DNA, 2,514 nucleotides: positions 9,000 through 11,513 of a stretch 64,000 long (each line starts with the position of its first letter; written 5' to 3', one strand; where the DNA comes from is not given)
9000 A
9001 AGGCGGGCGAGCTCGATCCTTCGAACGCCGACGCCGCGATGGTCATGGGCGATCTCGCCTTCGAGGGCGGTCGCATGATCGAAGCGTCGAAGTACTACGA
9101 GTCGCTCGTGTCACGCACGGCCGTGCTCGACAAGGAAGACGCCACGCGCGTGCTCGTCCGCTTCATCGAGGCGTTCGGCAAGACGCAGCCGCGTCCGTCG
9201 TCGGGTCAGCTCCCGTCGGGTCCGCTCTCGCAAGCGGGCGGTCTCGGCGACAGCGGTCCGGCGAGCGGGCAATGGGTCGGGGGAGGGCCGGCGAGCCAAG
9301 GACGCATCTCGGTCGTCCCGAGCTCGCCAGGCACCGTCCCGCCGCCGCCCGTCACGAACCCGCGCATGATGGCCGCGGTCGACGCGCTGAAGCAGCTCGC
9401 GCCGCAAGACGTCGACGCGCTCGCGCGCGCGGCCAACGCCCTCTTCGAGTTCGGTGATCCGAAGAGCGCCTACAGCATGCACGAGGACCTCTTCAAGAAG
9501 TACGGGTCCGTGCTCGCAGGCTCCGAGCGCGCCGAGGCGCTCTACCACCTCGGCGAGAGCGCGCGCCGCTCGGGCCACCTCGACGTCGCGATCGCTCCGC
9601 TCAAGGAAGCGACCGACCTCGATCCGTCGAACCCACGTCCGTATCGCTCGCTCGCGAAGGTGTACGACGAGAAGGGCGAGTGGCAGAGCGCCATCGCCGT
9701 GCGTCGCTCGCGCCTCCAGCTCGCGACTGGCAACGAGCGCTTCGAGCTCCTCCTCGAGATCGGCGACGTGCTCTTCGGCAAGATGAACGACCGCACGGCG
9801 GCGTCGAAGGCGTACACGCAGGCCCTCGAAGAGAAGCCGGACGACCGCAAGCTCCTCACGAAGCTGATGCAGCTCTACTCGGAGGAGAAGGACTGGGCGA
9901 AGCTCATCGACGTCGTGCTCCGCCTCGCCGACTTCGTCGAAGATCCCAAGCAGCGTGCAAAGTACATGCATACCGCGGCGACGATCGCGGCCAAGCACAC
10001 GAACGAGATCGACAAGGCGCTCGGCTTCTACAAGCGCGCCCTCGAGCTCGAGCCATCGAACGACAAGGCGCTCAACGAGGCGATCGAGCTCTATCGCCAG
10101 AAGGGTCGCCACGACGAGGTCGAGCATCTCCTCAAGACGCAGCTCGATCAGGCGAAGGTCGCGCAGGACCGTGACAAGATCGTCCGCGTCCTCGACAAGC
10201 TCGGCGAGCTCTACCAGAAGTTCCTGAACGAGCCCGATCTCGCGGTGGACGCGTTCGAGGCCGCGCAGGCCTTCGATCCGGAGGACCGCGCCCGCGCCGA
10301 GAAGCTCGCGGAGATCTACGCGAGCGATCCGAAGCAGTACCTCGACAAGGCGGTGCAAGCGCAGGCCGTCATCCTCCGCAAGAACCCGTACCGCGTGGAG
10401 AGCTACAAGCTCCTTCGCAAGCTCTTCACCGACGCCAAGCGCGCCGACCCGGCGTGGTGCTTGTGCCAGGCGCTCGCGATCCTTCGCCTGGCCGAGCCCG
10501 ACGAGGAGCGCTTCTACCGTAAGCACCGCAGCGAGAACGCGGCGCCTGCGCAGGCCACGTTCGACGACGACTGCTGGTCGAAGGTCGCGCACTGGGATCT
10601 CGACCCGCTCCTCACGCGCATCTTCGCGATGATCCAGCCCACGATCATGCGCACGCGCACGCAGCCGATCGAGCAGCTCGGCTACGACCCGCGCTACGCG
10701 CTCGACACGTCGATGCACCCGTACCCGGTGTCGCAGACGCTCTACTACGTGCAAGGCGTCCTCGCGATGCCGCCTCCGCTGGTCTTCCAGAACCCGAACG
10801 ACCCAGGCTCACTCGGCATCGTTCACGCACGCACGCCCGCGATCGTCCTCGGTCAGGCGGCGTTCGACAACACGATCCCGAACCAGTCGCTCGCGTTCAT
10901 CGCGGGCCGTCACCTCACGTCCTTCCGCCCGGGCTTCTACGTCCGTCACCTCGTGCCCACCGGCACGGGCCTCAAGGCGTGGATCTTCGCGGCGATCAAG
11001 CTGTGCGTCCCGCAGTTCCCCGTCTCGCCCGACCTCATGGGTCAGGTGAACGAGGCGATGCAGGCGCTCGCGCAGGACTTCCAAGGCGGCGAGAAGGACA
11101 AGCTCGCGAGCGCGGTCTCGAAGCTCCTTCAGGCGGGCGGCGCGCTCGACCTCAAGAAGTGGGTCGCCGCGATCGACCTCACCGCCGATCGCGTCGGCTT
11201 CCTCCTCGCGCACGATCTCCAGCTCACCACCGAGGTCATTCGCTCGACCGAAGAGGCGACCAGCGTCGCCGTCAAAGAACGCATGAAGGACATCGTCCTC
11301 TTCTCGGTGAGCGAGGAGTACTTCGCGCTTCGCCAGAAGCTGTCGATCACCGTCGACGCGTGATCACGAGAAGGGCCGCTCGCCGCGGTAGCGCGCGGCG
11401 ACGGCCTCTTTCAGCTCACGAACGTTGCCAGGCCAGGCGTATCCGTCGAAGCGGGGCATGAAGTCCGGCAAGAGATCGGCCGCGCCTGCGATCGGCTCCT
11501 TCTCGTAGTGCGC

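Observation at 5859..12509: Giant Ser/Thr kinase-TPR protein abutting, stop codon to stop codon, a DBD-less FHA-AAA+ protein with degenerate GAFTGA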

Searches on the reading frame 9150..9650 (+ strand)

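Call 20: search_protein_families(library=pfam, proteins=[window:9150-9650:+], max_evalue=5)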
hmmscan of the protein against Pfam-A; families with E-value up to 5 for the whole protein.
window:9150-9650:+ (167 aa): 14 families
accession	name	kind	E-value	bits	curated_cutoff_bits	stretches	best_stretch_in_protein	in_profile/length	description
PF13428.12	TPR_14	-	6.2e-07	29.9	23.5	2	129-165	2-38/44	Tetratricopeptide repeat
PF13432.12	TPR_16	-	1.1e-05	26.2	32.7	1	94-162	3-65/65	Tetratricopeptide repeat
PF07719.23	TPR_2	-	4.7e-05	23.6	27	1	128-161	1-34/34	Tetratricopeptide repeat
PF13424.12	TPR_12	-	8.8e-05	23.1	30.1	1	93-158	8-75/77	Tetratricopeptide repeat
PF13414.12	TPR_11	-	0.00017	21.6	26.8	1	140-165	6-31/42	TPR repeat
PF14559.12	TPR_19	-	0.00036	21.2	25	1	76-109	10-46/68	Tetratricopeptide repeat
PF13371.12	TPR_9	-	0.00068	20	35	1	71-107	12-48/73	Tetratricopeptide repeat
PF13181.12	TPR_8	-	0.0014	19.1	25.7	1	128-161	1-34/34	Tetratricopeptide repeat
PF13174.12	TPR_6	-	0.0059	17.6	26.3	1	129-159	1-31/33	Tetratricopeptide repeat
PF00515.34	TPR_1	-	0.019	15.2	27.8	1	128-161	1-34/34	Tetratricopeptide repeat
PF12895.13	ANAPC3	-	0.022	15.5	27.2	1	121-162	15-56/82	Anaphase-promoting complex, cyclosome, subunit 3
PF03130.22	HEAT_PBS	-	0.047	14.7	20.9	0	92-106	3-17/27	PBS lyase HEAT-like repeat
PF13431.12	TPR_17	-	0.076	13.8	24.4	0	83-106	8-31/34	Tetratricopeptide repeat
PF02259.29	FAT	-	0.27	10.8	24.2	1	110-163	137-183/343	FAT domain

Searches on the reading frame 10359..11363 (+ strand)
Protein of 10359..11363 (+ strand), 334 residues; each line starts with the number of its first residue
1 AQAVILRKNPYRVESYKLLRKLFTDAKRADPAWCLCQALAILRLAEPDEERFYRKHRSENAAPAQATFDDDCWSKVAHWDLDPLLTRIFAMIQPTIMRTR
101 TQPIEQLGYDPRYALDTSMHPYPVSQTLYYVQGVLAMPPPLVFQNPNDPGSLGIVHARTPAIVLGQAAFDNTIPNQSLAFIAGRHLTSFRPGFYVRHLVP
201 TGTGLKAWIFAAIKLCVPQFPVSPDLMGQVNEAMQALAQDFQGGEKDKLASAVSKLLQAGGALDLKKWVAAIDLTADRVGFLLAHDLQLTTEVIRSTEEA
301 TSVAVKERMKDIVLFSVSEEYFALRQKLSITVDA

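Call 20: search_protein_families(library=pfam, proteins=[window:10359-11363:+], max_evalue=5)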
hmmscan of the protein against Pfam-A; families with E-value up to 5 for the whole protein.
window:10359-11363:+ (334 aa): 0 families

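Call 21: search_solved_structures(query=window:10359-11363:+, max_evalue=1)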
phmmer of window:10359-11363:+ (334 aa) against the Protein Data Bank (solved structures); distinct sequences matched with E-value up to 1: 0.

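Call 22: find_homologous_proteins(query=window:10359-11360:+, max_evalue=0.00001)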
Query window:10359-11360:+ (334 aa): 221 proteins with E <= 0.00001 among 3376 candidates; the best 120 are listed.
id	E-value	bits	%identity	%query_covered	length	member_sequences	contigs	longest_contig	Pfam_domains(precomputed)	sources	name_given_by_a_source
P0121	8.3e-172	589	74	100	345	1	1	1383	-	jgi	jgi:hypothetical protein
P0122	7.8e-171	586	75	100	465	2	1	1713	PF13176.13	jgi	jgi:tetratricopeptide (TPR) repeat protein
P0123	2.9e-168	577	74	100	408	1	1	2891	-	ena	-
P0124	3.6e-168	577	75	100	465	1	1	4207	PF00515.35,PF13181.13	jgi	jgi:tetratricopeptide (TPR) repeat protein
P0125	1.3e-166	572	73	100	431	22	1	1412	-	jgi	jgi:tetratricopeptide (TPR) repeat protein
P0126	3.2e-165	567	73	100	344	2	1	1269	-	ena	-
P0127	1.9e-164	565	72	100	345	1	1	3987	-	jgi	jgi:hypothetical protein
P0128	1.4e-162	559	72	100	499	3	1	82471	PF00515.35,PF13424.13,PF13176.13,PF13181.13,PF07719.24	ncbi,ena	-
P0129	4.3e-161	554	69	100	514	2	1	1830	PF00515.35,PF13424.13,PF13428.13,PF07719.24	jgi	jgi:hypothetical protein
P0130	1.8e-160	552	70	100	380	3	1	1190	-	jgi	jgi:hypothetical protein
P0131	4.9e-160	550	72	96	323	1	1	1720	-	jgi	jgi:hypothetical protein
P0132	7.4e-160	550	70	100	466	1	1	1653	PF00515.35,PF13424.13,PF13176.13,PF13181.13,PF07719.24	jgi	jgi:tetratricopeptide (TPR) repeat protein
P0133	2.7e-159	548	70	99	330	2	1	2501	-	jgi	jgi:hypothetical protein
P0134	3.2e-159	547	81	88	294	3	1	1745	-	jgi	jgi:hypothetical protein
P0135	2.1e-158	545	68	100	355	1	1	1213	-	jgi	jgi:hypothetical protein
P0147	2.2e-150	518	67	100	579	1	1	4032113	PF13414.13,PF00515.35,PF13424.13,PF13176.13,PF13181.13,PF07719.24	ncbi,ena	-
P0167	1.7e-131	456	59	100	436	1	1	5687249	-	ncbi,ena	-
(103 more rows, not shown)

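Call 23: find_encoding_contigs(protein=P0147, flank=10000, max_places=2)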
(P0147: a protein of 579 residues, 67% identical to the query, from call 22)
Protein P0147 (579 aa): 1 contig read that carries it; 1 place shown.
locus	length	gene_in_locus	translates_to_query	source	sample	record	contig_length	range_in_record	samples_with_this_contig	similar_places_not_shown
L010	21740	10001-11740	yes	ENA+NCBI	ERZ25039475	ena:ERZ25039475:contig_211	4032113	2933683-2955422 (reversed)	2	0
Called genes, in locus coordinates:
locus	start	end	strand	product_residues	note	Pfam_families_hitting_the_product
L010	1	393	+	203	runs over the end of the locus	PF01058:Oxidored_q6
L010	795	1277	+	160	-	PF00329:Complex1_30kDa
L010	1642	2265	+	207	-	PF00346:Complex1_49kDa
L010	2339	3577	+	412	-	PF00111:Fer2 (weak), PF13510:Fer2_4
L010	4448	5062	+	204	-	PF00146:NADHdh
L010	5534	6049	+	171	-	PF13183:Fer4_8 (faint), PF14697:Fer4_21 (faint), PF13237:Fer4_10 (weak), PF12838:Fer4_7 (weak), PF13187:Fer4_9 (weak), PF00037:Fer4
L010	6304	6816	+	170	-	PF19960:EAD7 (faint)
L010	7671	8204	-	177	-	-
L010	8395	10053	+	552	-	PF13176:TPR_7 (faint), PF13428:TPR_14 (faint), PF13181:TPR_8 (faint), PF13414:TPR_11 (faint), PF13431:TPR_17 (faint), PF14559:TPR_19 (faint), PF25064:ARM_TT21_5th (faint)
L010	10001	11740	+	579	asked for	PF00515:TPR_1 (faint), PF07719:TPR_2 (faint), PF13176:TPR_7 (faint), PF13181:TPR_8 (faint), PF13414:TPR_11 (faint), PF13424:TPR_12 (faint)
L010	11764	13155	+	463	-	PF00884:Sulfatase, PF01663:Phosphodiest (faint), PF16347:SGSH_C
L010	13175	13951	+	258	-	PF00753:Lactamase_B, PF16123:HAGH_C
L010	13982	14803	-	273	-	PF00487:FA_desaturase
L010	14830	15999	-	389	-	PF04339:FemAB_like, PF13480:Acetyltransf_6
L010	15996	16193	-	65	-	-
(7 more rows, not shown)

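Call 24: find_encoding_contigs(protein=P0167, flank=10000, max_places=2)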
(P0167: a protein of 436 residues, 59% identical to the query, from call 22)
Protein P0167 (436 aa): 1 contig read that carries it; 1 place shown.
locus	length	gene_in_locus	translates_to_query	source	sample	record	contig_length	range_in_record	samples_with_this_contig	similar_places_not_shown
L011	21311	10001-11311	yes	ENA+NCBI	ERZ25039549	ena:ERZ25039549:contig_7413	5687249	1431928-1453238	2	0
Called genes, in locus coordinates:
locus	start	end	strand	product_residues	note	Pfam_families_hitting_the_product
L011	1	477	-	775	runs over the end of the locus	PF08448:PAS_4, PF13426:PAS_9, PF01590:GAF (weak), PF13185:GAF_2, PF08447:PAS_3, PF00512:HisKA (weak), PF02518:HATPase_c, PF00072:Response_reg, +2 more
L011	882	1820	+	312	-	PF13539:Peptidase_M15_4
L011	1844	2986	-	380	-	PF01642:MM_CoA_mutase, PF02310:B12-binding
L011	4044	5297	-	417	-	PF05157:MshEN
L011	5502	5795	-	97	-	PF04977:DivIC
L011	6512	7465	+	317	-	-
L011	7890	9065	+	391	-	-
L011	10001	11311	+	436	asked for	-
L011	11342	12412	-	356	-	-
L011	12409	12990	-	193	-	PF04612:T2SSM (weak)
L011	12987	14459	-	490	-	PF11104:PilM_2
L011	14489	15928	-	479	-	PF21687:T2SSK_1st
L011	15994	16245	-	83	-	-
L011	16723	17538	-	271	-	PF07963:N_methyl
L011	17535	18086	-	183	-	-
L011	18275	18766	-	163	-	PF07963:N_methyl, PF08334:T2SSG (faint)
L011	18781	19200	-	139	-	PF08334:T2SSG (weak)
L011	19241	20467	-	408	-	PF28597:T2SSF_N (weak), PF00482:T2SSF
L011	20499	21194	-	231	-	PF00437:T2SSE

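Call 25: find_encoding_contigs(protein=P0128, flank=10000, max_places=2)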
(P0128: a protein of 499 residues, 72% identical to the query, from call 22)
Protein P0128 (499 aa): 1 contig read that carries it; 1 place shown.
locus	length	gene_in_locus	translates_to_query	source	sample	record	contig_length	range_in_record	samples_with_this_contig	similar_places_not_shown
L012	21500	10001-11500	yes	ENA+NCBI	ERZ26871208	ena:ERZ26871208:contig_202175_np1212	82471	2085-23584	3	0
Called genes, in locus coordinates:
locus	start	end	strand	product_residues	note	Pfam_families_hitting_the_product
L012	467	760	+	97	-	-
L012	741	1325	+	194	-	PF00346:Complex1_49kDa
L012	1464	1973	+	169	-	PF00346:Complex1_49kDa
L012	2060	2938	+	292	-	-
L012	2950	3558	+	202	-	PF00384:Molybdopterin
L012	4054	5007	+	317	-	PF00146:NADHdh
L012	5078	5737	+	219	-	PF13183:Fer4_8 (faint), PF13484:Fer4_16 (faint), PF14697:Fer4_21 (faint), PF13237:Fer4_10 (faint), PF12838:Fer4_7 (weak), PF13187:Fer4_9 (weak), PF00037:Fer4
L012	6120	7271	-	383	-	-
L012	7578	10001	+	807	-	PF00515:TPR_1 (faint), PF07719:TPR_2 (faint), PF13174:TPR_6 (faint), PF13176:TPR_7 (faint), PF13181:TPR_8 (faint), PF13424:TPR_12 (faint), PF13428:TPR_14 (faint), PF13432:TPR_16 (faint), +5 more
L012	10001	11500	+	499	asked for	PF13176:TPR_7 (faint), PF13424:TPR_12 (faint), PF00515:TPR_1 (faint), PF07719:TPR_2 (faint), PF13181:TPR_8 (faint)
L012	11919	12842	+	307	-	PF00884:Sulfatase, PF16347:SGSH_C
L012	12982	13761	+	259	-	PF00753:Lactamase_B, PF16123:HAGH_C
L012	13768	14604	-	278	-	PF00487:FA_desaturase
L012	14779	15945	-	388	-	PF04339:FemAB_like, PF13480:Acetyltransf_6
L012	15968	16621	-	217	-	-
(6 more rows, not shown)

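Call 27: find_related_loci(query=A2, collection=genome_contigs, flank=10000)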
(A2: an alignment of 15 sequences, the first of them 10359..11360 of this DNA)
Query A2 (334 aa) in genome_contigs; peptide patterns used: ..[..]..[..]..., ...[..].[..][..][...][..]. (x = any residue, [..] = any of these).
378 stretches matched a pattern; 357 encode a relative of the query (tblastn E <= 1e-3); the best 80 are kept; 80 distinct loci.
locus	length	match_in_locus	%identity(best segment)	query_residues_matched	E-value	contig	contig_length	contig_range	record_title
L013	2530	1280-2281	93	1-334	0e+0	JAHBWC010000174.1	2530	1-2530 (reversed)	MAG: Labilithrix sp. isolate ACE_MYX7 MYX7_174, whole genome shotgun sequence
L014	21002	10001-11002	92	1-334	0e+0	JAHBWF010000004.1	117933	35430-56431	MAG: Labilithrix sp. isolate ACE_MYX10 MYX10_4, whole genome shotgun sequence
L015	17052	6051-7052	92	1-334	0e+0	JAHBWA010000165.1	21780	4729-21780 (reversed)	MAG: Labilithrix sp. isolate ACE_MYX5 MYX5_165, whole genome shotgun sequence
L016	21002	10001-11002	91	1-334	0e+0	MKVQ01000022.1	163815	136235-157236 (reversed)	MAG: Myxococcales bacterium 68-20 scnpilot_expt_750_bf_scaffold_205, whole genome shotgun sequence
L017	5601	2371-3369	84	1-333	0e+0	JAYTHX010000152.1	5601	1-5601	MAG: Polyangiaceae bacterium isolate GFS_2591 GFS_2591_151, whole genome shotgun sequence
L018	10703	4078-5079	83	1-334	0e+0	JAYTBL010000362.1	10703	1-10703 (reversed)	MAG: Polyangiaceae bacterium isolate GFS_14252 GFS_14252_361, whole genome shotgun sequence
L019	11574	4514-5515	83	1-334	0e+0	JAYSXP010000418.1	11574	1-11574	MAG: Polyangiaceae bacterium isolate GFS_13241 GFS_13241_417, whole genome shotgun sequence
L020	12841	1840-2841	83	1-334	0e+0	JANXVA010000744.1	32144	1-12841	MAG: Myxococcales bacterium isolate 340R_metabat_70 340R_k141_1445769, whole genome shotgun sequence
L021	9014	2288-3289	81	1-334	0e+0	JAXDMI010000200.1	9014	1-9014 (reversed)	MAG: Myxococcales bacterium isolate BP_638 scaffold_2014523, whole genome shotgun sequence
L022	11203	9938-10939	82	1-334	0e+0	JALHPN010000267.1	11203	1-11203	MAG: Polyangiaceae bacterium isolate bin.255 c_000000021411, whole genome shotgun sequence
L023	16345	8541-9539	82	1-333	0e+0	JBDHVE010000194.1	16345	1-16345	MAG: Polyangiaceae bacterium isolate AS-MESO-3CA.120 NODE_15336_length_16345_cov_4.904168, whole genome shotgun sequence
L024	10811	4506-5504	80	1-333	0e+0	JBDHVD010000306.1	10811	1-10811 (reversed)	MAG: Labilithrix sp. isolate AS-MESO-3CA.217 NODE_26331_length_10811_cov_3.979039, whole genome shotgun sequence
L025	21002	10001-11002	80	1-334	0e+0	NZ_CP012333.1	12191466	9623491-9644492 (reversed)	Labilithrix luteola strain DSM 27648 chromosome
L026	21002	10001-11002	79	1-334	0e+0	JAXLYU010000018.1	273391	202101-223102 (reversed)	MAG: Labilithrix sp. isolate STL-MYX21 C4.7.fa-18, whole genome shotgun sequence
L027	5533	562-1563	81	1-334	0e+0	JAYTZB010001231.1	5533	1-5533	MAG: Polyangiaceae bacterium isolate GFS_6217 GFS_6217_1230, whole genome shotgun sequence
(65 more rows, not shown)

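Call 51: predict_structure(alignment_id=A2)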
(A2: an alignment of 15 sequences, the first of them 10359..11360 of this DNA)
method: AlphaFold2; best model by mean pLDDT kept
length: 334 residues; sequences in the alignment: 15
mean_pLDDT: 89.7   pTM: 0.90
mean pLDDT of the five models: 89.7, 88.6, 87.6, 77.3, 76.6
residues with pLDDT >= 90: 230; 70-90: 89; 50-70: 15; < 50: 0
segments of 3 or more residues with pLDDT < 50: none
pLDDT, mean of each block of 10 residues (from residue 1): 65 78 81 92 90 86 85 93 94 96 94 91 91 91 91 92 90 90 94 93 93 95 93 94 93 91 89 96 94 82 89 93 92 72
secondary structure, 60 per line:
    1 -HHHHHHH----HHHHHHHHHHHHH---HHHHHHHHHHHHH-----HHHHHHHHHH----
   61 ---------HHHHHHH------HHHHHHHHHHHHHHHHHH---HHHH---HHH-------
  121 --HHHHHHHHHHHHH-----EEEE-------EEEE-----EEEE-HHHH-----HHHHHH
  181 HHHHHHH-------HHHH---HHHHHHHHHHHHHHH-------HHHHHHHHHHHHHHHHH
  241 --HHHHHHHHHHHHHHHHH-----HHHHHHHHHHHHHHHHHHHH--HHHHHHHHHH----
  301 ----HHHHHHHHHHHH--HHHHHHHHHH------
elements in order: H2-8 H13-25 H29-41 H47-56 H70-76 H83-100 H104-107 H123-135 E141-144 E152-155 E161-164 H166-169 H175-187 H195-198 H202-216 H224-240 H243-259 H265-284 H287-296 H305-316 H319-328
